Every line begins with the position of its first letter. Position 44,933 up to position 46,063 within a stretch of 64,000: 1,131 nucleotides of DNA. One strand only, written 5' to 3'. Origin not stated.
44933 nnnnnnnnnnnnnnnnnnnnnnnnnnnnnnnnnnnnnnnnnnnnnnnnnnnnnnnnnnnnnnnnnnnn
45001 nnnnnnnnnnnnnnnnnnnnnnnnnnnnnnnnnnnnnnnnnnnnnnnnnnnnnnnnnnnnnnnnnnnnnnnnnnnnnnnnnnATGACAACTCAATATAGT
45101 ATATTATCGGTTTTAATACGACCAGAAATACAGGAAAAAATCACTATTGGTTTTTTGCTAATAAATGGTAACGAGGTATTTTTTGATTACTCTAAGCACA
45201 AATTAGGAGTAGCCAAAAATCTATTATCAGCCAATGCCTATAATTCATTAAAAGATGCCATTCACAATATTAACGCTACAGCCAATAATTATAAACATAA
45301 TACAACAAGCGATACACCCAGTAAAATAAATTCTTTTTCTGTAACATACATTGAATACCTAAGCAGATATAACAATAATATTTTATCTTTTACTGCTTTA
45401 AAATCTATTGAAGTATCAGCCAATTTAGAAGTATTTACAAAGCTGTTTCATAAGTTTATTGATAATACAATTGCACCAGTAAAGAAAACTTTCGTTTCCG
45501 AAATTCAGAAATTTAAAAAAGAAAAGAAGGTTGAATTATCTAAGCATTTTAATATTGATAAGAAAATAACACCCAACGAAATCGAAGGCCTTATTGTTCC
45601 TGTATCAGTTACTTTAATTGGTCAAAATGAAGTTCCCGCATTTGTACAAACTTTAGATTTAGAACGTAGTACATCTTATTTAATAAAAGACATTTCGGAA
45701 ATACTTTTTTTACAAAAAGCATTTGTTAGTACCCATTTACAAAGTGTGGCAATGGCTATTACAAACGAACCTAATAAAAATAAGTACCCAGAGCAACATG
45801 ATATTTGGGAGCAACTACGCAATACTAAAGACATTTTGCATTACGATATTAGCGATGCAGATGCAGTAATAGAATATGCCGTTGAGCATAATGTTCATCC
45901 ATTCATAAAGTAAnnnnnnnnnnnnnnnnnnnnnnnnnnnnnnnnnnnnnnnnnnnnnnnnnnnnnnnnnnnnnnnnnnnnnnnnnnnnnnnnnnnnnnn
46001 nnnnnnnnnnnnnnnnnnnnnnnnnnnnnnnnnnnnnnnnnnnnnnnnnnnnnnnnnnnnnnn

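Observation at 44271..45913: Tightly coupled HipA-like kinase + DUF3037 pair with no recognisable antitoxin partner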

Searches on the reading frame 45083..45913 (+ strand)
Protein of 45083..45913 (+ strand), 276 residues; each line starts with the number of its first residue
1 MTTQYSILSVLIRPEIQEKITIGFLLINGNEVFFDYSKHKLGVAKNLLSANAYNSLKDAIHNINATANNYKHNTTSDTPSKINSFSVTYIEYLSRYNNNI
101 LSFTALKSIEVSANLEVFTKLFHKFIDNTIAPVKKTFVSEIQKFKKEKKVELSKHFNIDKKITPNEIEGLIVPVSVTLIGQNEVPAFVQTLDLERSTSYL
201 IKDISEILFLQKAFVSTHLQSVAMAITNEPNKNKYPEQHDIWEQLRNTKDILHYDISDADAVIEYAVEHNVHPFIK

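Call 4: search_protein_families(library=pfam, proteins=[window:45083-45913:+], max_evalue=1)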
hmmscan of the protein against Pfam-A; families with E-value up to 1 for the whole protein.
window:45083-45913:+ (276 aa): 3 families
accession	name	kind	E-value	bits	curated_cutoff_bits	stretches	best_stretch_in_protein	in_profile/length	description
PF22390.1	LntA_helical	-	0.0032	18.1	26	1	89-137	45-94/133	LntA, four-helical up-and-down bundle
PF04998.22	RNA_pol_Rpb1_5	-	0.021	14.7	28.5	1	76-227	150-246/267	RNA polymerase Rpb1, domain 5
PF04000.20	Sas10_Utp3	-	0.034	15.2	30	1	52-110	7-65/87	Sas10/Utp3/C1D family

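Call 5: search_protein_families(library=ncbifam, proteins=[window:45083-45913:+], max_evalue=1)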
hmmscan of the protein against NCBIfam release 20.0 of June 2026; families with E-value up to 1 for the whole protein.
window:45083-45913:+ (276 aa): 0 families

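Call 6: search_protein_families(library=padloc, proteins=[window:45083-45913:+], max_evalue=1)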
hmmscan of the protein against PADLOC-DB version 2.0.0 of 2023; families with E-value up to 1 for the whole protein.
window:45083-45913:+ (276 aa): 0 families

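Call 8: find_homologous_proteins(query=window:45083-45913:+)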
Query window:45083-45913:+ (276 aa): 89 proteins with E <= 0.001 among 941 candidates.
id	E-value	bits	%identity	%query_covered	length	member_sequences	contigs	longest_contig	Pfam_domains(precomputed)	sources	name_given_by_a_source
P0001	8.3e-173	591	100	100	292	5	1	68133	-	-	-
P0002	3.9e-108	379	65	100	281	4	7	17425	-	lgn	-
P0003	1.7e-106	373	64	100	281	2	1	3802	-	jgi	jgi:hypothetical protein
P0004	4.6e-106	372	66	100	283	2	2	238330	-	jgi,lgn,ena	jgi:hypothetical protein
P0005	2.2e-103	363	63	100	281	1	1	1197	-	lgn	-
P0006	2.7e-103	363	63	100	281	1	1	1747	-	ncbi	-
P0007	6.7e-103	362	63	100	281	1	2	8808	-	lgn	-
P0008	6.8e-103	362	64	100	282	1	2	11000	-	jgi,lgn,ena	-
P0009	8.2e-103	361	63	100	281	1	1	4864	-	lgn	-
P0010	1.2e-102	361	64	100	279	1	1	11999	-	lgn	-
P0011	1.4e-102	361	62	100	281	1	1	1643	-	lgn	-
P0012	1.7e-102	360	63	100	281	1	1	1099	-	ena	-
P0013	2.4e-102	360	63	100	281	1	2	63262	-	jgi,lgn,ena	-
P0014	3.5e-101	356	62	100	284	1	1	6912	-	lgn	-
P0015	4.1e-101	356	62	100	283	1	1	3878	-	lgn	-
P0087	2.1e-46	177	37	99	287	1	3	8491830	-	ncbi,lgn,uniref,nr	ncbi:hypothetical protein [Chitinophaga sancti]|uniref:DUF3037 domain-containing protein n=1 Tax=Chi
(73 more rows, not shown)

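Call 21: search_protein_families(library=pfam, alignment_id=A1, max_evalue=10)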
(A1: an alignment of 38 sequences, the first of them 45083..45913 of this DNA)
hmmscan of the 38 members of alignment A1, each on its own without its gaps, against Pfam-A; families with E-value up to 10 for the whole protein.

A. member 1, window:45083-45913:+ (276 aa): 3 families
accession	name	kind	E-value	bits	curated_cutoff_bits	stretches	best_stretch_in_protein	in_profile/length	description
PF22390.1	LntA_helical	-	0.0032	18.1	26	1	89-137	45-94/133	LntA, four-helical up-and-down bundle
PF04998.22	RNA_pol_Rpb1_5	-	0.021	14.7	28.5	1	76-227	150-246/267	RNA polymerase Rpb1, domain 5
PF04000.20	Sas10_Utp3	-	0.034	15.2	30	1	52-110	7-65/87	Sas10/Utp3/C1D family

B. families by the number of members that match (of 38 scanned): 36 families (the first 25 are shown)
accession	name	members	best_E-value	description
PF11236.13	DUF3037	28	0.00012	Protein of unknown function (DUF3037)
PF01163.29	RIO1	2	0.015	RIO domain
PF12845.12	TBD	2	0.1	TBD domain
PF22798.2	DUF5817_CT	2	0.17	DUF5817, C-terminal domain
PF12102.13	MrcB_N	2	0.29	MrcB-like, N-terminal domain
PF05388.16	Carbpep_Y_N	2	0.56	Carboxypeptidase Y pro-peptide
PF17276.7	DUF5341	1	0.0029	Family of unknown function (DUF5341)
PF22390.1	LntA_helical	1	0.0032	LntA, four-helical up-and-down bundle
PF06556.16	ASFV_p27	1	0.0073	IAP-like protein p27 C-terminus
PF04986.18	Y2_Tnp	1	0.0074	Putative transposase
PF19499.4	DUF6034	1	0.013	Family of unknown function (DUF6034)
PF04998.22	RNA_pol_Rpb1_5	1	0.021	RNA polymerase Rpb1, domain 5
PF04000.20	Sas10_Utp3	1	0.034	Sas10/Utp3/C1D family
PF00640.29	PID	1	0.034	Phosphotyrosine interaction domain (PTB/PID)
PF11563.14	Protoglobin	1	0.04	Protoglobin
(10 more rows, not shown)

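Call 35: search_protein_representatives(alignment_id=A1)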
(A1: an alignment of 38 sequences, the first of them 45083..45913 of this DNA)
Query: 38 sequences, 287 profile positions. Proteins with E-value up to 0.001 (for the whole library): 691; up to 1e-10: 494; up to 1e-30: 179. The best 150 are listed.
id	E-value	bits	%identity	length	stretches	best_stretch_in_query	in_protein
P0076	5.2e-116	403.8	-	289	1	1-285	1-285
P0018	1.6e-114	398.9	-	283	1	1-284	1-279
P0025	8.7e-102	357.1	-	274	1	1-284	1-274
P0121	8.8e-95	334.1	-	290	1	1-286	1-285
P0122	2.2e-90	319.7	-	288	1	3-284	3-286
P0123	9.7e-90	317.5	-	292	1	1-286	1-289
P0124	4.2e-89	315.5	-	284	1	1-283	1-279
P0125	5.6e-85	301.9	-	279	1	1-285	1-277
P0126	7.8e-84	298.2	-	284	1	1-285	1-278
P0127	5.0e-82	292.2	-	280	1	1-284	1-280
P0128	6.3e-81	288.6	-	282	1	1-285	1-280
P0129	2.6e-80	286.6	-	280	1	1-284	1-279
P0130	7.7e-80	285.1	-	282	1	1-285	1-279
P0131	3.5e-78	279.6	-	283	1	1-286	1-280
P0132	7.4e-77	275.3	-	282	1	1-285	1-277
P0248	1.1e-41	159.8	-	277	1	3-283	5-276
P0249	2.2e-41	158.8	-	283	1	1-284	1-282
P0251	5.9e-41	157.4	-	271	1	1-284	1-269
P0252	1.4e-39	152.9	-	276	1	8-284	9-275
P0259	1.8e-38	149.3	-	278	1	1-284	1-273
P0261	3.9e-38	148.2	-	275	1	1-283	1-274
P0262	4.9e-38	147.9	-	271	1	1-282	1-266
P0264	8.2e-37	143.9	-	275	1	3-285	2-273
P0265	3.4e-36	141.8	-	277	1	6-282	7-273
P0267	7.2e-36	140.8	-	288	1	3-282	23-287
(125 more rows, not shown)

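Call 36: predict_structure(alignment_id=A1)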
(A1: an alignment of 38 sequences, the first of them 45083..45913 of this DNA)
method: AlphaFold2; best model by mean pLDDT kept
length: 276 residues; sequences in the alignment: 38
mean_pLDDT: 83.9   pTM: 0.50
mean pLDDT of the five models: 83.9, 82.9, 82.3, 82.2, 81.9
residues with pLDDT >= 90: 119; 70-90: 121; 50-70: 21; < 50: 15
segments of 3 or more residues with pLDDT < 50: 73-81, 131-136
pLDDT, mean of each block of 10 residues (from residue 1): 86 80 87 87 84 86 78 46 63 70 85 85 79 51 87 94 91 94 93 88 92 91 94 92 92 92 94 90
secondary structure, 60 per line:
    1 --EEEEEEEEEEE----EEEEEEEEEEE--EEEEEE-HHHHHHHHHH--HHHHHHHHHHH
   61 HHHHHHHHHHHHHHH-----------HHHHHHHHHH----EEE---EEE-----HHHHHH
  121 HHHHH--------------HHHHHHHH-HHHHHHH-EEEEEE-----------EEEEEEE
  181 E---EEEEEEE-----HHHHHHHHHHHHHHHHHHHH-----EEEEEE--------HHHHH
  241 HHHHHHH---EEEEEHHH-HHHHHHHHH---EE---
elements in order: E3-13 E18-28 E31-36 H38-47 H50-75 H87-96 E101-103 E107-109 H115-125 H140-147 H149-155 E157-162 E174-181 E185-191 H197-216 E222-227 H236-247 E251-255 H260-268

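Call 39: search_protein_families(library=pfam, proteins=[P0267, P0265, P0264, P0262, P0261, P0259, P0252, P0251, P0249, P0248], max_evalue=0.1)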
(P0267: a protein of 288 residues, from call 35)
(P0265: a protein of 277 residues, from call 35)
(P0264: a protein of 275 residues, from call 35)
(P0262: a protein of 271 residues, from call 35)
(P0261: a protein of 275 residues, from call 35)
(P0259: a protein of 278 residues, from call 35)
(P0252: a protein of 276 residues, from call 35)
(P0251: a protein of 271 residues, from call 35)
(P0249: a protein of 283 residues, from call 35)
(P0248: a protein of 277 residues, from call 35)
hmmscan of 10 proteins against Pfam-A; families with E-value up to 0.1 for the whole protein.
P0267 (288 aa): 1 family
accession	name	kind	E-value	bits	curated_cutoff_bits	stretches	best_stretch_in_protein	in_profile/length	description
PF11236.13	DUF3037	-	0.0058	17.3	22.6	1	25-144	1-117/118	Protein of unknown function (DUF3037)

P0265 (277 aa): 0 families

P0264 (275 aa): 3 families
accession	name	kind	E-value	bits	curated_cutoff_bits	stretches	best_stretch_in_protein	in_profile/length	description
PF11236.13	DUF3037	-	0.011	16.4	22.6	1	4-105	1-100/118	Protein of unknown function (DUF3037)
PF25203.1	DAAF9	-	0.042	13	27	1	21-78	348-402/501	DAAF9 domain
PF13422.11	DUF4110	-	0.075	13.5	27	0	40-76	13-52/95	Domain of unknown function (DUF4110)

P0262 (271 aa): 0 families

P0261 (275 aa): 0 families

P0259 (278 aa): 1 family
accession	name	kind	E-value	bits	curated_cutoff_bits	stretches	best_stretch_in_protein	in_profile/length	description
PF11236.13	DUF3037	-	0.018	15.7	22.6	1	5-120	1-116/118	Protein of unknown function (DUF3037)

P0252 (276 aa): 0 families

P0251 (271 aa): 1 family
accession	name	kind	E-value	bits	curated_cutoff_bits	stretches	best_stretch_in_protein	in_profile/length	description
PF16146.10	DUF4854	-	0.05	14.4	28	0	33-72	40-80/102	Domain of unknown function (DUF4854)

P0249 (283 aa): 1 family
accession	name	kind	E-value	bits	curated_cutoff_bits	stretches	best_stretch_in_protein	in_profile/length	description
PF12754.13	Get5_N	-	0.058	14.1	29.1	0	141-195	82-135/151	Get5, N-terminal domain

P0248 (277 aa): 0 families

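Call 40: search_protein_families(library=padloc, proteins=[P0267, P0265, P0264, P0262, P0261, P0259, P0252, P0251, P0249, P0087], max_evalue=0.1)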
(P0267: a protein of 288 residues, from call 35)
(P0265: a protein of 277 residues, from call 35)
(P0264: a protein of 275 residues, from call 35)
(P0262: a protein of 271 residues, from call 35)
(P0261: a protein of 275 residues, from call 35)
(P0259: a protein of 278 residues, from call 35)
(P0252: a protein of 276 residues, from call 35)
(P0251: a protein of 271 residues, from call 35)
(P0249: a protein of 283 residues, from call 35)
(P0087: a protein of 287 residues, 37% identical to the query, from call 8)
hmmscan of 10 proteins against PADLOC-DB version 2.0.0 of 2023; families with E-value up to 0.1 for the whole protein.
P0267 (288 aa): 0 families

P0265 (277 aa): 0 families

P0264 (275 aa): 0 families

P0262 (271 aa): 0 families

P0261 (275 aa): 1 family
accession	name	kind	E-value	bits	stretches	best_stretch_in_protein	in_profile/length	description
PDLC03134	Specificity_I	-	0.0079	13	1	9-70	114-175/428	Type I specificity subunit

P0259 (278 aa): 0 families

P0252 (276 aa): 0 families

P0251 (271 aa): 0 families

P0249 (283 aa): 0 families

P0087 (287 aa): 1 family
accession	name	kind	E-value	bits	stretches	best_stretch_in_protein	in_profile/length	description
PDLC04276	PDC-M02A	-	0.018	12.7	0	66-91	144-169/184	-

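Call 42: fold_search(model_id=the predicted structure, library=pdb)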
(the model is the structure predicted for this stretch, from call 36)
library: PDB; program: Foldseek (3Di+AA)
matches with E <= 10: 477; with E <= 0.001: 0
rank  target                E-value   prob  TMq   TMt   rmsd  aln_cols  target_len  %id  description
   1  1wtd_B                4.7e-02  0.77  0.29  0.30   9.6       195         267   11  Crystal structure of type II restrcition endonuclease, EcoO109I DNA-free form (released 2004-12-14)
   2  2p14                  1.0e-01  0.75  0.27  0.37  10.5       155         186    8  Crystal structure of small subunit (R.BspD6I2) of the heterodimeric restriction endonuclease R.BspD6I (released 2008-03-11)
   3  6wcv_B                1.1e-01  0.09  0.17  0.13  19.4       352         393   10  Tartryl-CoA bound to human GTP-specific succinyl-CoA synthetase (released 2020-07-15)
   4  7lfm_D                1.5e-01  0.06  0.11  0.11  18.2       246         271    8  MODEL OF MHC CLASS Ib H2-M3 WITH MOUSE ND1 N-TERMINAL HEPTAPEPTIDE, VAL MUTANT, TRICLINIC CELL, REFINED AT 1.60 ANGSTR (released 2021-07-14)
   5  2ewf                  1.6e-01  0.57  0.21  0.11   6.4       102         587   11  Crystal structure of the site-specific DNA nickase N.BspD6I (released 2006-11-21)
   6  5lhc_A                1.7e-01  0.57  0.21  0.12   6.3       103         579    8  The structure of D456A mutant of Nt.BspD6I nicking endonuclease at 0.24 nm resolution . (released 2017-08-16)
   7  5lhc_B                1.7e-01  0.54  0.20  0.11   6.1       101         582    9  The structure of D456A mutant of Nt.BspD6I nicking endonuclease at 0.24 nm resolution . (released 2017-08-16)
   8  2fp4_B                1.7e-01  0.09  0.19  0.14  18.6       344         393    9  Crystal structure of pig GTP-specific succinyl-CoA synthetase in complex with GTP (released 2006-02-21)
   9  5liq_A                2.1e-01  0.60  0.21  0.11   5.5        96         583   11  The structure of C160S,C508S,C578S mutant of Nt.BspD6I nicking endonuclease at 0.185 nm resolution . (released 2017-08-02)
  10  9a7l_B                2.2e-01  0.07  0.17  0.13  18.6       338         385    8  Integrative model of SUCD-SUCC by crosslinking MS and deep learning (released 2024-09-18)
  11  6qnz_A                2.4e-01  0.47  0.21  0.12   5.6       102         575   11  Crystal structure of the site-specific DNA nickase N.BspD6I E418A Mutant (released 2020-03-04)
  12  5xv1_C                2.7e-01  0.15  0.13  0.18  17.7       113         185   12  Crystal structure of ATG101-ATG13HORMA (released 2018-07-04)
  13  5liq_B                2.8e-01  0.51  0.21  0.11   5.5        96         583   11  The structure of C160S,C508S,C578S mutant of Nt.BspD6I nicking endonuclease at 0.185 nm resolution . (released 2017-08-02)
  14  5xuy_C                3.0e-01  0.13  0.13  0.18  17.0       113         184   13  Crystal structure of ATG101-ATG13HORMA (released 2018-07-04)
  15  1dc1_B                3.4e-01  0.85  0.30  0.27   3.8       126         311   10  RESTRICTION ENZYME BSOBI/DNA COMPLEX STRUCTURE: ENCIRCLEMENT OF THE DNA AND HISTIDINE-CATALYZED HYDROLYSIS WITHIN A CA (released 2001-02-21)
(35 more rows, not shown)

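Call 51: search_solved_structures(query=A1, max_evalue=1)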
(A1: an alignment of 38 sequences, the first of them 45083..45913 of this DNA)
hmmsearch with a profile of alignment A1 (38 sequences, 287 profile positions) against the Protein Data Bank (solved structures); distinct sequences matched with E-value up to 1: 11.
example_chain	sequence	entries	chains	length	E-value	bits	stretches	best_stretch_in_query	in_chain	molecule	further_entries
1tvz_A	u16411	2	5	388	0.056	16.4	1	5-113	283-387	3-hydroxy-3-methylglutaryl-CoA synthase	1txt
1br0_A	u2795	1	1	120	0.14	15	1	53-105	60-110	PROTEIN (SYNTAXIN 1-A)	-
1xpl_A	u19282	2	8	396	0.15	15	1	5-113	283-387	3-hydroxy-3-methylglutaryl CoA synthase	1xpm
1ez3_A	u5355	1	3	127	0.18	14.7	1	52-105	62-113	SYNTAXIN-1A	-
1xpk_A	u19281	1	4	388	0.21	14.5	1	5-113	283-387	3-hydroxy-3-methylglutaryl CoA synthase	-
5kzd_A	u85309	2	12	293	0.58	13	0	204-277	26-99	N-acetylneuraminate lyase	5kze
4ah7_A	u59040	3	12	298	0.61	12.9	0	95-131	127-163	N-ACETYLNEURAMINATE LYASE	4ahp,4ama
4aho_A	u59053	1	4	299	0.62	12.9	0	95-131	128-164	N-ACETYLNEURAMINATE LYASE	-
5a8g_A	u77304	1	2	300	0.63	12.9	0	204-277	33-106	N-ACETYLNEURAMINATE LYASE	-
5lky_A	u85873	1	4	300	0.66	12.9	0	204-277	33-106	N-acetylneuraminate lyase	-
4ahq_A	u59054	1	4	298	0.7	12.8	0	204-277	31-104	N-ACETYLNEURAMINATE LYASE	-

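Call 70: search_protein_families(library=phrogs, proteins=[window:45083-45913:+], max_evalue=0.01)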
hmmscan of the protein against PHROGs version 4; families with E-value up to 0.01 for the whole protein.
window:45083-45913:+ (276 aa): 0 families

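Call 85: fold_search(model_id=the predicted structure, library=viral)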
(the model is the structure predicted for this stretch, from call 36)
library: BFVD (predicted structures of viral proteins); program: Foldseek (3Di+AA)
matches with E <= 10: 505; with E <= 0.001: 3
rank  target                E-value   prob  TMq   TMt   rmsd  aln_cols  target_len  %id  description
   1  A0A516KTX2            8.4e-08  1.00  0.36  0.37  11.0       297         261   11  (no name in the UniProt tables at hand)
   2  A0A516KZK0            6.1e-07  1.00  0.36  0.35  10.5       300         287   11  (no name in the UniProt tables at hand)
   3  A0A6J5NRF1            3.3e-06  1.00  0.34  0.72   4.5       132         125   18  Uncharacterized protein [uncultured Caudovirales phage]
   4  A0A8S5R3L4            2.6e-03  0.85  0.27  0.27  14.1       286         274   12  Uncharacterized protein [Podoviridae sp. ct8nN1]
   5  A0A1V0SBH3            2.7e-03  0.60  0.21  0.18  22.0       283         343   12  DUF2726 domain-containing protein [Catovirus CTV1]
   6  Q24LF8                5.0e-03  0.99  0.26  0.47   5.8       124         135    7  Uncharacterized protein [Clostridium phage phiCD119 (strain Clostridium difficile/United States/Govind/2006)]
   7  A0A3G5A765            5.0e-03  0.66  0.26  0.15  20.9       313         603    9  C2H2-type domain-containing protein [Harvfovirus sp.]
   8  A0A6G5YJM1            5.3e-03  1.00  0.31  0.41   6.5       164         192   10  (no name in the UniProt tables at hand)
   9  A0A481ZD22            6.7e-03  0.97  0.26  0.32   9.5       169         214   13  Endonuclease [Pithovirus LCPAC404]
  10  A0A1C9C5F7            7.6e-03  0.92  0.25  0.20  11.3       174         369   13  C2H2-type domain-containing protein [Heterosigma akashiwo virus 01]
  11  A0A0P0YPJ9            8.1e-03  0.72  0.24  0.15  15.4       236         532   10  (no name in the UniProt tables at hand)
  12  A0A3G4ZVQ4            1.6e-02  0.51  0.20  0.25  13.0       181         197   11  Uncharacterized protein [Faunusvirus sp.]
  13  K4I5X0                1.7e-02  0.87  0.25  0.31   8.0       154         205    9  Uncharacterized protein [Salmonella phage STML-198]
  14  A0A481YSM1            1.9e-02  0.87  0.26  0.11  11.9       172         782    9  Uncharacterized protein [Marseillevirus LCMAC102]
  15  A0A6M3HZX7            2.0e-02  0.99  0.27  0.54   4.7       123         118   12  (no name in the UniProt tables at hand)
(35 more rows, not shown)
